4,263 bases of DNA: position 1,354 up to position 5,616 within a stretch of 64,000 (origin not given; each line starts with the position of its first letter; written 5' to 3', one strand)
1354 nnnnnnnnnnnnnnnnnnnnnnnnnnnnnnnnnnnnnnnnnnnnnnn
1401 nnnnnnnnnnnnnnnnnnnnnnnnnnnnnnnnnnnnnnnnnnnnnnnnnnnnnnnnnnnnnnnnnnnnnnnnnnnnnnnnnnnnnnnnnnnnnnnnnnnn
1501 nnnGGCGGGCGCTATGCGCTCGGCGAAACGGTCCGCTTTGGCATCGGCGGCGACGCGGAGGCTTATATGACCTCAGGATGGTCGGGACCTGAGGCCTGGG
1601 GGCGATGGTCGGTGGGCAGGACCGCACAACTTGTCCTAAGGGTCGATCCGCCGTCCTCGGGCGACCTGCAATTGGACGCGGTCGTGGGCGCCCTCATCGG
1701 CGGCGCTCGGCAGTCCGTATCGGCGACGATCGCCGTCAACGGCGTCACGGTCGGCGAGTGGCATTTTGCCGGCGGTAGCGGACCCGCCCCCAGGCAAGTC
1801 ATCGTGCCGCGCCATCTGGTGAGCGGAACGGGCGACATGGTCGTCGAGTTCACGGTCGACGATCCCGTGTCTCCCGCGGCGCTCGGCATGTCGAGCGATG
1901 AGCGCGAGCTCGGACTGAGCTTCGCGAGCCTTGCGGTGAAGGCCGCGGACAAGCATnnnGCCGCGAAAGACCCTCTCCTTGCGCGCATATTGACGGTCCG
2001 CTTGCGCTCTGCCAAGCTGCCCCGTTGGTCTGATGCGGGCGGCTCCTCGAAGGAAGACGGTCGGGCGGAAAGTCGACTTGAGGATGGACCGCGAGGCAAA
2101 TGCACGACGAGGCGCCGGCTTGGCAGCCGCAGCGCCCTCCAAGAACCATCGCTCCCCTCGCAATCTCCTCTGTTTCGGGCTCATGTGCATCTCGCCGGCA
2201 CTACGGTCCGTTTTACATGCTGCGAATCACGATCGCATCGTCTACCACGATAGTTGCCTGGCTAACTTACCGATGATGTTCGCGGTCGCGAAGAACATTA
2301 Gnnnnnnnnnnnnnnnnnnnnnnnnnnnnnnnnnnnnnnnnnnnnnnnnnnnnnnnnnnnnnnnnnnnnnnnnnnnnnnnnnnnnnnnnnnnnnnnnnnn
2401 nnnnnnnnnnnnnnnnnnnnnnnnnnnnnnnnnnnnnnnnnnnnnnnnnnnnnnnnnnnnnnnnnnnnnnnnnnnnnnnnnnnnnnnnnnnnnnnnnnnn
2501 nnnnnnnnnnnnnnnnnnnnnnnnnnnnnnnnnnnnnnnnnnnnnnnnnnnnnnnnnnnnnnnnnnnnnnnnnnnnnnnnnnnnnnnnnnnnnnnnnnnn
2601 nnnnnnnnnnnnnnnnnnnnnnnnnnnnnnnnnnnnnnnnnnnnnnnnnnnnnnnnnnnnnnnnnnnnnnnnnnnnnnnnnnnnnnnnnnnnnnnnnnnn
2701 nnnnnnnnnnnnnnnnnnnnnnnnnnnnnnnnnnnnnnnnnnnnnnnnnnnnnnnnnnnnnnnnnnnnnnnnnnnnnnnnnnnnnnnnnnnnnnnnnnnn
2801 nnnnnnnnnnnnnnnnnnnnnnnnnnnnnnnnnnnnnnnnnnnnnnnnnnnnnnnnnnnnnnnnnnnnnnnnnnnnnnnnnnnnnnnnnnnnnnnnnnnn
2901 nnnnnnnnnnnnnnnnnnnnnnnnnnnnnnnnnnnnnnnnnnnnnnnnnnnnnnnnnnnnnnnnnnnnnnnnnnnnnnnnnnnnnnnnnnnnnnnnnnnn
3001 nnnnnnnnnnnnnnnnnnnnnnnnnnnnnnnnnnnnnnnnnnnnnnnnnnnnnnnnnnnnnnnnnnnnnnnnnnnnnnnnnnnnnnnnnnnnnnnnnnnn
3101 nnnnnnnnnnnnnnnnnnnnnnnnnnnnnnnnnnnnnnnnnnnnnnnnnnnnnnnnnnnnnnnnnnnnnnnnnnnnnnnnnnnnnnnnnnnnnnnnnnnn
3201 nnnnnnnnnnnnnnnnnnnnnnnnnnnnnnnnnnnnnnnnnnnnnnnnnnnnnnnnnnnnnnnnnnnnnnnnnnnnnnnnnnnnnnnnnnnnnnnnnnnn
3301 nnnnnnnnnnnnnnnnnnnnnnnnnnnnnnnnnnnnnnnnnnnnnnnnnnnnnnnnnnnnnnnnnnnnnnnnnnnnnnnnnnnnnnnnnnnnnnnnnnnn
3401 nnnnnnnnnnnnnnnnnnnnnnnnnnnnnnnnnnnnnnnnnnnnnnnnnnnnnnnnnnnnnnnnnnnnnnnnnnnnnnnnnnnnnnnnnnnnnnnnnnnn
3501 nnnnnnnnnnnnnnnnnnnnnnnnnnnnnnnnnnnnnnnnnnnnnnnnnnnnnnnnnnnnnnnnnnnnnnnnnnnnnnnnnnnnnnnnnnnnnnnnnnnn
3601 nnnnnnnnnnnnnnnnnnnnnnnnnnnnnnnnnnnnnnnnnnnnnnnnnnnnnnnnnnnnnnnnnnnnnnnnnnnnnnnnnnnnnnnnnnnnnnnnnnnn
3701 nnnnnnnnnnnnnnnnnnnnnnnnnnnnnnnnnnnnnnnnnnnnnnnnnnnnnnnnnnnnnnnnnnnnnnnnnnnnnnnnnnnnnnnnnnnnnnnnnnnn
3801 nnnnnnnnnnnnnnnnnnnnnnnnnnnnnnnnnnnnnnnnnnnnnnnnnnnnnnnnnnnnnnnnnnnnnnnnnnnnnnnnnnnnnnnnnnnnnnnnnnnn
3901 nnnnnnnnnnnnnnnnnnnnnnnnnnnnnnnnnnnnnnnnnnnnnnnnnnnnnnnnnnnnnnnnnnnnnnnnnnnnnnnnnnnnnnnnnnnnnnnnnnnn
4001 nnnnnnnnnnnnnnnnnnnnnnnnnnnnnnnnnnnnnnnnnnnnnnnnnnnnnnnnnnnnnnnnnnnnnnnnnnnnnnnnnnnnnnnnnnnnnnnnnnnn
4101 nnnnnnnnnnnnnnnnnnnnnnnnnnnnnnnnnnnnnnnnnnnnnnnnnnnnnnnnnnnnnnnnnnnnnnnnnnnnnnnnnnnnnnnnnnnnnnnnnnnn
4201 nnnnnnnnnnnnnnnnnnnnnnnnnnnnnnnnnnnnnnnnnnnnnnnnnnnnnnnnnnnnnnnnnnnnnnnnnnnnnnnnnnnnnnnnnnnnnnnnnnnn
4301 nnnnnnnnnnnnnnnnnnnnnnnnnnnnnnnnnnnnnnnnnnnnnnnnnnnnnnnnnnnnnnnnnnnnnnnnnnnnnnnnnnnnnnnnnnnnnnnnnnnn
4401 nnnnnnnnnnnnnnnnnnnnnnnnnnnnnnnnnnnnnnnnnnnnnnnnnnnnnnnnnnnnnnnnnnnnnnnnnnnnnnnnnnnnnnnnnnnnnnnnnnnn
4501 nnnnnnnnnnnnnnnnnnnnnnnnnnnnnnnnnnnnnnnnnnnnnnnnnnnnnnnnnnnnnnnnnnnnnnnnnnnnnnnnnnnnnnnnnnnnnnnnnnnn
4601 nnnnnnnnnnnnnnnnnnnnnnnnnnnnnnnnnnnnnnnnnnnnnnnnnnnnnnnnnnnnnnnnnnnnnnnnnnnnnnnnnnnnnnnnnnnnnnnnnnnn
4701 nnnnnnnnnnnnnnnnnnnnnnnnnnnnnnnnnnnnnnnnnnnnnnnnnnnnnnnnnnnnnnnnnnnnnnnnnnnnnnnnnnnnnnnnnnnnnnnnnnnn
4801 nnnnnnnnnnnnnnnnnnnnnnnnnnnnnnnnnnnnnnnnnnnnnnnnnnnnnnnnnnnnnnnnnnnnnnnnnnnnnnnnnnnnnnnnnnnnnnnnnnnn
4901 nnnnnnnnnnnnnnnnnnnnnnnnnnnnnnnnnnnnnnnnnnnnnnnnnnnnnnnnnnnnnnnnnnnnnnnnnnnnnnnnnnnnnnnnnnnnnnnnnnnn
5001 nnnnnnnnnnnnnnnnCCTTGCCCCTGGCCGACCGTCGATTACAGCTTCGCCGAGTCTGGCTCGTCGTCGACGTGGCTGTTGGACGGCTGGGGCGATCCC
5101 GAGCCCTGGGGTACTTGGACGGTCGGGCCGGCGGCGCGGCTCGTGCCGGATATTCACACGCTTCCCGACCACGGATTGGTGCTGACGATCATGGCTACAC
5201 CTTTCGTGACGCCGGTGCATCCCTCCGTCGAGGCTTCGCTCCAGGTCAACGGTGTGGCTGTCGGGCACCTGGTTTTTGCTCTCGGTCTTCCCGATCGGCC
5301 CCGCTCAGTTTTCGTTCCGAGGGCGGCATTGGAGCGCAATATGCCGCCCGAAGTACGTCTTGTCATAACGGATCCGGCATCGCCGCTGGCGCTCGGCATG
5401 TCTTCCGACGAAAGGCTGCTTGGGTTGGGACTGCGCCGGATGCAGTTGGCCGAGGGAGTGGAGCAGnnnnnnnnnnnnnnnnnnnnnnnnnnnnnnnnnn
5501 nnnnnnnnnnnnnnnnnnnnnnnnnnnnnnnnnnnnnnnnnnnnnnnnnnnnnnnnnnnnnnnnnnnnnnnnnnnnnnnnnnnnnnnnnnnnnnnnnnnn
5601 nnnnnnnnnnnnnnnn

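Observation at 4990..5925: Recurrent C-terminal module of about 150 aa with signature GW-x2-PE-x-WG-x-W-x-G ... VNG-x-x-VG ... SP-x-x-LG-x-S-x-D-x-R-x-LG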

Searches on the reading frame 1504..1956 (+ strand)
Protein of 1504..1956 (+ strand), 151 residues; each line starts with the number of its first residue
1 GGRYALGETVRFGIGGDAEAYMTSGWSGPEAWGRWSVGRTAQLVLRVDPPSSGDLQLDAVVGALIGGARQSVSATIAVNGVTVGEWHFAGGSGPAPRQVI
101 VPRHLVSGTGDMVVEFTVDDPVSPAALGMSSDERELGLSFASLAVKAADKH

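Call 53: search_protein_families(library=pfam, proteins=[window:1504-1956:+], max_evalue=10)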
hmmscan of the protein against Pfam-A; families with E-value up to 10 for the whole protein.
window:1504-1956:+ (151 aa): 1 family
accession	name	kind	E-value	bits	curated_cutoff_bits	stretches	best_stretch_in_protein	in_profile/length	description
PF22895.2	DUF7024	-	2.6e-05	24.6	24.4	1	19-146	24-144/145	Domain of unknown function (DUF7024)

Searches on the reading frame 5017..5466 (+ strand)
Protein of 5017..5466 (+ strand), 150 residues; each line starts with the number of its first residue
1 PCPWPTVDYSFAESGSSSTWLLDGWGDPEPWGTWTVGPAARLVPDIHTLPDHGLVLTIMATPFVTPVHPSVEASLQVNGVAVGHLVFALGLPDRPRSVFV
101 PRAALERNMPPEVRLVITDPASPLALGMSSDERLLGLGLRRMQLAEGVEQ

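Call 53: search_protein_families(library=pfam, proteins=[window:5017-5466:+], max_evalue=10)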
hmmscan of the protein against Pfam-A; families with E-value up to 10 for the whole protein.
window:5017-5466:+ (150 aa): 0 families
